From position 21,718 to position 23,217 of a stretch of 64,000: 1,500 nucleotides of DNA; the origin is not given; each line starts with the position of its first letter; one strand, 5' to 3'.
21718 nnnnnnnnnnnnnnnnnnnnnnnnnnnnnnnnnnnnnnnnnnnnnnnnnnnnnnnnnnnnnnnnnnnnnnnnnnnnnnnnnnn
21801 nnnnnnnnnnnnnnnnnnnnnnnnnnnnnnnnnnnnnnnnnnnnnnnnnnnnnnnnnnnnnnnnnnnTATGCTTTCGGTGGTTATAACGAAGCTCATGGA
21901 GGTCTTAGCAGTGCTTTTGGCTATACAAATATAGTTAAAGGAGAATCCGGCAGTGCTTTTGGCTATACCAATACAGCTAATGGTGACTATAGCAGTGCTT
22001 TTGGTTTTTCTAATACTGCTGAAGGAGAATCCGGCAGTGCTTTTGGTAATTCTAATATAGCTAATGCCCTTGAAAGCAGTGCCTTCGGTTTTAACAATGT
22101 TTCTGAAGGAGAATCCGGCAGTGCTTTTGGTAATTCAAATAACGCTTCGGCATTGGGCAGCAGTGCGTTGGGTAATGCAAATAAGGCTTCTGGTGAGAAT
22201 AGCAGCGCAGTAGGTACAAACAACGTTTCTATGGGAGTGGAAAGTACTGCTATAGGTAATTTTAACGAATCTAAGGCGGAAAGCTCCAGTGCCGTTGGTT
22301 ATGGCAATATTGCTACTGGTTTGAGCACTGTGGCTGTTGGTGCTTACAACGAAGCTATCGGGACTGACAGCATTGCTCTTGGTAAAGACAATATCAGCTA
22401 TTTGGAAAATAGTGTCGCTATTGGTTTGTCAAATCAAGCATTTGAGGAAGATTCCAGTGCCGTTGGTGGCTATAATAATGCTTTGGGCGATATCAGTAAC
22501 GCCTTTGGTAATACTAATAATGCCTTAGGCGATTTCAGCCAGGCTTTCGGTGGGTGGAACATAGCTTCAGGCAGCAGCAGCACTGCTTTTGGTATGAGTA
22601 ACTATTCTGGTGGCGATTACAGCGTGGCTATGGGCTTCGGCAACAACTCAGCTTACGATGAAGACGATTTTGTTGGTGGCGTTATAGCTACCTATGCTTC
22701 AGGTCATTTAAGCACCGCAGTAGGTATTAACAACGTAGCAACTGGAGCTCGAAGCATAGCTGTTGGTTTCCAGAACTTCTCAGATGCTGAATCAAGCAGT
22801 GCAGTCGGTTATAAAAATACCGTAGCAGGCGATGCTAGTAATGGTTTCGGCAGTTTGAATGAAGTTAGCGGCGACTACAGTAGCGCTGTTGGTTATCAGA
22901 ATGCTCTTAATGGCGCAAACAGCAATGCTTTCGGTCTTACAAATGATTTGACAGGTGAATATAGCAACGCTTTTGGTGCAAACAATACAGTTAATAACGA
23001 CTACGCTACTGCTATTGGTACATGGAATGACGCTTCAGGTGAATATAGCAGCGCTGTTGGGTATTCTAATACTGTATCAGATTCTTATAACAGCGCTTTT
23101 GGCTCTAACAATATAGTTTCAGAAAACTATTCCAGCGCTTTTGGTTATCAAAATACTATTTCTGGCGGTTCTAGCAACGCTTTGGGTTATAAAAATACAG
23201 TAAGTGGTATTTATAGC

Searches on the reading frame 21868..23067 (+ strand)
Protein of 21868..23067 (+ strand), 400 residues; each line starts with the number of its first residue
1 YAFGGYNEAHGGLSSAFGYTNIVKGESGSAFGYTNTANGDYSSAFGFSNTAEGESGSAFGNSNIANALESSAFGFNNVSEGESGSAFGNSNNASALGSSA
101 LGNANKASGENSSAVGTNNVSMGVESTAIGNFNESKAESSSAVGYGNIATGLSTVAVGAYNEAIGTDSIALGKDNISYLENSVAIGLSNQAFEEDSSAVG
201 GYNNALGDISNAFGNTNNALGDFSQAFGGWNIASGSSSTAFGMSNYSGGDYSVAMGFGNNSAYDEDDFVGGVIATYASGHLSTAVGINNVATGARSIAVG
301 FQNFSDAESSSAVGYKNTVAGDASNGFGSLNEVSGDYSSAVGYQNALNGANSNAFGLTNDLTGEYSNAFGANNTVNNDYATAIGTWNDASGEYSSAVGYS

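Call 58: search_protein_families(library=pfam, proteins=[window:21868-23067:+], max_evalue=0.001)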
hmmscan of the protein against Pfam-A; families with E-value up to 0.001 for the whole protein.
window:21868-23067:+ (400 aa): 1 family
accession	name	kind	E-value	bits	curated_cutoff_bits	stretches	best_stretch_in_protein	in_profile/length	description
PF05658.19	YadA_head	-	6.3e-34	116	25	2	277-301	1-25/27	YadA head domain repeat (2 copies)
